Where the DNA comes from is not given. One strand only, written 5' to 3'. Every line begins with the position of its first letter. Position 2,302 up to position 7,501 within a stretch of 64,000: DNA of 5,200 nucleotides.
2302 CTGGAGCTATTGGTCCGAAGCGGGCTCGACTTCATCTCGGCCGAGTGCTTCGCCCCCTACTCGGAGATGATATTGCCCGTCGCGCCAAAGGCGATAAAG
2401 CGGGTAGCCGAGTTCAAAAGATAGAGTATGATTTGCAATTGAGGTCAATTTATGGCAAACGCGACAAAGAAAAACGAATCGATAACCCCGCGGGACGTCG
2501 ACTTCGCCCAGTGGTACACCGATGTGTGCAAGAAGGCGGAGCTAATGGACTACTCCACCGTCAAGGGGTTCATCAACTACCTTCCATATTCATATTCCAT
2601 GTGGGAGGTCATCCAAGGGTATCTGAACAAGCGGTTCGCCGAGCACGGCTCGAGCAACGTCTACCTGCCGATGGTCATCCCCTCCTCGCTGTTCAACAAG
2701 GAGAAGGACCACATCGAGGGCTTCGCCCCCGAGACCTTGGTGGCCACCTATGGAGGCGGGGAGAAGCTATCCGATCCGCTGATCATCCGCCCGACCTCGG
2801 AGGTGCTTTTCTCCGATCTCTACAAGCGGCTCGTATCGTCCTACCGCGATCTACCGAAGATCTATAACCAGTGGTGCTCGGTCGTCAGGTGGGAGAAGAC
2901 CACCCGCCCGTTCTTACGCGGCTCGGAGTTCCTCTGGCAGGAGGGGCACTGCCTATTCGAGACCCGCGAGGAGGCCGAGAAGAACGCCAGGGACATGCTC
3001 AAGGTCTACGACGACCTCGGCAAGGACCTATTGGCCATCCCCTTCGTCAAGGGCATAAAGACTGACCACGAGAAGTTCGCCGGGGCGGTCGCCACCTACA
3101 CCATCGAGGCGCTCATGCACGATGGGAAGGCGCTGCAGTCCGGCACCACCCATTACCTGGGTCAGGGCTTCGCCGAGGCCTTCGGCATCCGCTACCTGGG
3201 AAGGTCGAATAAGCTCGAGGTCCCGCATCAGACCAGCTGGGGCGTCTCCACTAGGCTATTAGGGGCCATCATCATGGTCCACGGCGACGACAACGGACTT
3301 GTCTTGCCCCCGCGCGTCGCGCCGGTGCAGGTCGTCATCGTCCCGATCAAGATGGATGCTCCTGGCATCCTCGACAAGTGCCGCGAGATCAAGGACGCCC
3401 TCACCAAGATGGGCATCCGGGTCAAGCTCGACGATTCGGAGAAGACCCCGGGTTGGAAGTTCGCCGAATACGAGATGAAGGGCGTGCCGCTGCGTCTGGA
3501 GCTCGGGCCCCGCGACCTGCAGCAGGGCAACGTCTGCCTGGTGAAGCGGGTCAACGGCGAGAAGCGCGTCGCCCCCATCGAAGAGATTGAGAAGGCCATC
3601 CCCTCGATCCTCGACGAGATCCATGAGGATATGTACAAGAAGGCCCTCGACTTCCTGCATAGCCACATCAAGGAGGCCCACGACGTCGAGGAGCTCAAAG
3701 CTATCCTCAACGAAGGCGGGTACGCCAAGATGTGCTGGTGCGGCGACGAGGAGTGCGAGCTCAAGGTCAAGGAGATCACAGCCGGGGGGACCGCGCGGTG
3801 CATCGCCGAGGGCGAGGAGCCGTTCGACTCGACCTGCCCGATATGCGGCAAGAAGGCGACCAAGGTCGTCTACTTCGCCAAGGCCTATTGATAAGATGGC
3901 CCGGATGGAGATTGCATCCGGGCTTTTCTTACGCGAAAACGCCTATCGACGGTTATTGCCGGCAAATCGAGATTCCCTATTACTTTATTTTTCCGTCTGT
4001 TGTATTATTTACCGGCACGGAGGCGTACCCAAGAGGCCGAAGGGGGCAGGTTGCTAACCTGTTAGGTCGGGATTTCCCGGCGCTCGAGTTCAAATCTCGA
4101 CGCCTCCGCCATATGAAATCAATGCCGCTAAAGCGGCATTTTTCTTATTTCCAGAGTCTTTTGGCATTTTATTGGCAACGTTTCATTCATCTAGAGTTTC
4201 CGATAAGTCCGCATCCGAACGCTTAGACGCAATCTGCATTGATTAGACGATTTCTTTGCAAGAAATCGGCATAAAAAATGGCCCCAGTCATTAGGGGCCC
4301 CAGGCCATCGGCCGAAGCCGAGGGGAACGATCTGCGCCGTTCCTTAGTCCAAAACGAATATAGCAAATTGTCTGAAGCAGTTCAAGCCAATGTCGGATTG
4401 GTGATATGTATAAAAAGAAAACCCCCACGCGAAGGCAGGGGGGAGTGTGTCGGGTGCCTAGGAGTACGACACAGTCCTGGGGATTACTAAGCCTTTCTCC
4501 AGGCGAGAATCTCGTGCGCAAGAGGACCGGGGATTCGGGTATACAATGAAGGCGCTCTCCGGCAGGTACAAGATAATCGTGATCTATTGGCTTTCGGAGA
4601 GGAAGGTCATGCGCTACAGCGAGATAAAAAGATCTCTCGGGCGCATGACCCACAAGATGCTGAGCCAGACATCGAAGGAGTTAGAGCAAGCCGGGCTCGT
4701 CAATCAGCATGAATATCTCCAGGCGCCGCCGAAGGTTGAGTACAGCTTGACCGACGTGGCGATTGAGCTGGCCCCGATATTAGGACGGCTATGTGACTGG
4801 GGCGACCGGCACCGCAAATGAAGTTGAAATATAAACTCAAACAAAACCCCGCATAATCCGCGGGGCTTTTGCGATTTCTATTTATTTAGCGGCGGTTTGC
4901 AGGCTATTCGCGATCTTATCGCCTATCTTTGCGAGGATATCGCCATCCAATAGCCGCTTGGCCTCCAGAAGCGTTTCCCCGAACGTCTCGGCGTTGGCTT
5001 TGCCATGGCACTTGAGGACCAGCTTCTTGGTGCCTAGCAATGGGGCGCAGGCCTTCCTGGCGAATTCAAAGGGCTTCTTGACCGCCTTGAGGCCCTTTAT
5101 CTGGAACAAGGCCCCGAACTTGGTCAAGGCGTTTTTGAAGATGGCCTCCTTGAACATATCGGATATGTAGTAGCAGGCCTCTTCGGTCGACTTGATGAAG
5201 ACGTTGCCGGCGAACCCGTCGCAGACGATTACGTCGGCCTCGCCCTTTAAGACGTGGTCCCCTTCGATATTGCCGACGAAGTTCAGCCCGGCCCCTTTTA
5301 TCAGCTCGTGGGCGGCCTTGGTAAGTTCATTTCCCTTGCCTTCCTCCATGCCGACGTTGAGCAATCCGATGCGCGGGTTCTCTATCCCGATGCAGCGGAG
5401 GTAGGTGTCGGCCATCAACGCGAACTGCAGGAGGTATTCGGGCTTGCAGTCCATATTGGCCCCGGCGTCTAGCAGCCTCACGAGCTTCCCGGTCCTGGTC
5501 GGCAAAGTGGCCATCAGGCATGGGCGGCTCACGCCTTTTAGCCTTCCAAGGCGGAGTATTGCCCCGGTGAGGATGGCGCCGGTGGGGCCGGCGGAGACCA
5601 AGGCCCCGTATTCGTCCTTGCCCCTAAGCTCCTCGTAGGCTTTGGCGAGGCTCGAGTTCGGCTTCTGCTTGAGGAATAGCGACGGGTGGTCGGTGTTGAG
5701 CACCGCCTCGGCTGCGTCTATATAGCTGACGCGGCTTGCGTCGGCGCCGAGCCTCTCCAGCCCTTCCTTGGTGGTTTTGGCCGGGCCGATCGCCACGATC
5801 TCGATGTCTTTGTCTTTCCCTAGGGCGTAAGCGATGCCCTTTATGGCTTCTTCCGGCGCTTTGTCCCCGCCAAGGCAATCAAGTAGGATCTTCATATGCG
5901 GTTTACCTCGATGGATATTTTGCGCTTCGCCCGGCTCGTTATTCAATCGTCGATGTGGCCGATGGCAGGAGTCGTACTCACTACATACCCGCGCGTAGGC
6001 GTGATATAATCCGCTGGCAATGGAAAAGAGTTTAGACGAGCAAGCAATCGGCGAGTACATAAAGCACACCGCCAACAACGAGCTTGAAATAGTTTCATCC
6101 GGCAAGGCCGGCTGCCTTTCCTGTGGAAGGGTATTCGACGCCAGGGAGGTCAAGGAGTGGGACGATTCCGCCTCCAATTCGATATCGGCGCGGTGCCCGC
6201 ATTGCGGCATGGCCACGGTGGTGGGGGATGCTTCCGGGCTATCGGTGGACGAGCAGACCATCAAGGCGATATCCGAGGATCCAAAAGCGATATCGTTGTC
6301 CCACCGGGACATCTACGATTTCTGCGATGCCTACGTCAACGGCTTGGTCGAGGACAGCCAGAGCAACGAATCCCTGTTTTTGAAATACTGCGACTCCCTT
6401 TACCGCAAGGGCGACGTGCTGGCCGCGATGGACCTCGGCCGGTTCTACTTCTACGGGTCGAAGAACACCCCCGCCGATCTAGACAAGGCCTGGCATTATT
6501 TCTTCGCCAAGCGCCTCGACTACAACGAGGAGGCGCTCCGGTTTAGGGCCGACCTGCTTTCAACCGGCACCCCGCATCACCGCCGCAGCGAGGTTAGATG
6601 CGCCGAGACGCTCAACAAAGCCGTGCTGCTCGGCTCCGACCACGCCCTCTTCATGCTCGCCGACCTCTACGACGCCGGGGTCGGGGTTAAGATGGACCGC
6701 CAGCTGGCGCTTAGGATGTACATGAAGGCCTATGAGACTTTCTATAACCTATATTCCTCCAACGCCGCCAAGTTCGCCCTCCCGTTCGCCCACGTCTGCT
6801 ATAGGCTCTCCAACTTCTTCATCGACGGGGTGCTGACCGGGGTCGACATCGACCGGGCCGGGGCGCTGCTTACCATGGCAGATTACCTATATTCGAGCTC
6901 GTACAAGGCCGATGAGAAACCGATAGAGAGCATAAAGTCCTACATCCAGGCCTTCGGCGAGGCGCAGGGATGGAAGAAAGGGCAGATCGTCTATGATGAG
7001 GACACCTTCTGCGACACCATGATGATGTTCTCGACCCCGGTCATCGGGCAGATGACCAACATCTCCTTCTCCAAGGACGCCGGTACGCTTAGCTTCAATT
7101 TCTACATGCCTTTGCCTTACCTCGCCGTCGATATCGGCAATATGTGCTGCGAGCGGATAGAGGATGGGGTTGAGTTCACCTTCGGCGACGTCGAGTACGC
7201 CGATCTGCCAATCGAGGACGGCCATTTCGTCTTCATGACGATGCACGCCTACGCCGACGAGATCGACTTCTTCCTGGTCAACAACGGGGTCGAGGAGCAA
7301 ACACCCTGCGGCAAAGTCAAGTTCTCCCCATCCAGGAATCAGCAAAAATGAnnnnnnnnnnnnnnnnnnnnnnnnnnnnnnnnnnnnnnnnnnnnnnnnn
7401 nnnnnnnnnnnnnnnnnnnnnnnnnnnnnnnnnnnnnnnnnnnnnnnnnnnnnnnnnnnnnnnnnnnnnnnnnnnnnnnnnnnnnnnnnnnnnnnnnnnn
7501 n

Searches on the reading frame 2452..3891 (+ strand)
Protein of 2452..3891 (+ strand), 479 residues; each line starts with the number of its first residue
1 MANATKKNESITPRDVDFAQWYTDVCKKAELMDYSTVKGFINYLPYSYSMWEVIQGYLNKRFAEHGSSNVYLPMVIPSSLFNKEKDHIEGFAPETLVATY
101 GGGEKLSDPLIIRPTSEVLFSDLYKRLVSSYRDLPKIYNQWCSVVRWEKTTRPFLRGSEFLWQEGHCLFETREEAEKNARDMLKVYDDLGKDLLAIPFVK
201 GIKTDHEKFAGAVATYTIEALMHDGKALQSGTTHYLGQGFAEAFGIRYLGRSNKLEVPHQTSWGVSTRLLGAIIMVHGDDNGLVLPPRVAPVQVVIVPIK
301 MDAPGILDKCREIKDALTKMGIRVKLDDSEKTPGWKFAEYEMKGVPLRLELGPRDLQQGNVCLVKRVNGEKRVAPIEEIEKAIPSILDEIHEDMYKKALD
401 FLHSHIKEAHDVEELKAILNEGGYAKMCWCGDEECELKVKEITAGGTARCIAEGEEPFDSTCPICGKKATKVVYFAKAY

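Call 22: search_protein_families(library=pfam, proteins=[window:2452-3891:+], max_evalue=1e-8)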
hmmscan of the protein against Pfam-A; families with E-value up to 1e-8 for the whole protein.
window:2452-3891:+ (479 aa): 3 families
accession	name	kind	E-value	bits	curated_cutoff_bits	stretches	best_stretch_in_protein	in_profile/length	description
PF03129.25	HGTP_anticodon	-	2.5e-21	76.1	21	1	293-384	1-92/94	Anticodon binding domain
PF00587.30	tRNA-synt_2b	-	1.3e-20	74.7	29.3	1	107-275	8-177/179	tRNA synthetase class II core domain (G, H, P, S and T)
PF09180.16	ProRS-C_1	-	3.5e-19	69.1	31.5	1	413-479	2-71/71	Prolyl-tRNA synthetase, C-terminal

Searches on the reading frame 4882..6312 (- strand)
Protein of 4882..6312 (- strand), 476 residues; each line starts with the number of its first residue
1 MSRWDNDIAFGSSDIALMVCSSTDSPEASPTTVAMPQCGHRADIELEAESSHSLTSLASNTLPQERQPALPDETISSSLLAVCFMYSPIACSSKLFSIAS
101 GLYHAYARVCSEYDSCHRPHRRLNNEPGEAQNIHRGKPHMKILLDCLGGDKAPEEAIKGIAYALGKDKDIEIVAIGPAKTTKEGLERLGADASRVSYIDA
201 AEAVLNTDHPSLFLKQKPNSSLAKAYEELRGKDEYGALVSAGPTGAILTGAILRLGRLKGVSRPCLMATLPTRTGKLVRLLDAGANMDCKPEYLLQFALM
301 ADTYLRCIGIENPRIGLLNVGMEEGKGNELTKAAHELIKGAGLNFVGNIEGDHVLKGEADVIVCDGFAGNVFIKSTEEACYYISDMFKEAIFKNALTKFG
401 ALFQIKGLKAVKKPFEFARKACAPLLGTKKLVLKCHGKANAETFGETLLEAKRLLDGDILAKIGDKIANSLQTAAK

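Call 22: search_protein_families(library=pfam, proteins=[window:4882-6312:-], max_evalue=1e-8)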
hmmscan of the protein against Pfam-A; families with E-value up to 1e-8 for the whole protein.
window:4882-6312:- (476 aa): 1 family
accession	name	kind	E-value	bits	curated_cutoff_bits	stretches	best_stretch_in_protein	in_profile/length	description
PF02504.20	FA_synthesis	-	4.4e-83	279.5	29.1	1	140-458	1-320/324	Fatty acid synthesis protein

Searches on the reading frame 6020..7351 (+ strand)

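Call 106: search_protein_families(library=pfam, proteins=[window:6020-7351:+], max_evalue=0.000001)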
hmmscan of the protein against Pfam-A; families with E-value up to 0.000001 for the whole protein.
window:6020-7351:+ (443 aa): 1 family
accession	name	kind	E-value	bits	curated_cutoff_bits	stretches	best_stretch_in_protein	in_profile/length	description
PF08238.18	Sel1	-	4.1e-07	30.8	30.7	0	134-161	2-28/36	Sel1 repeat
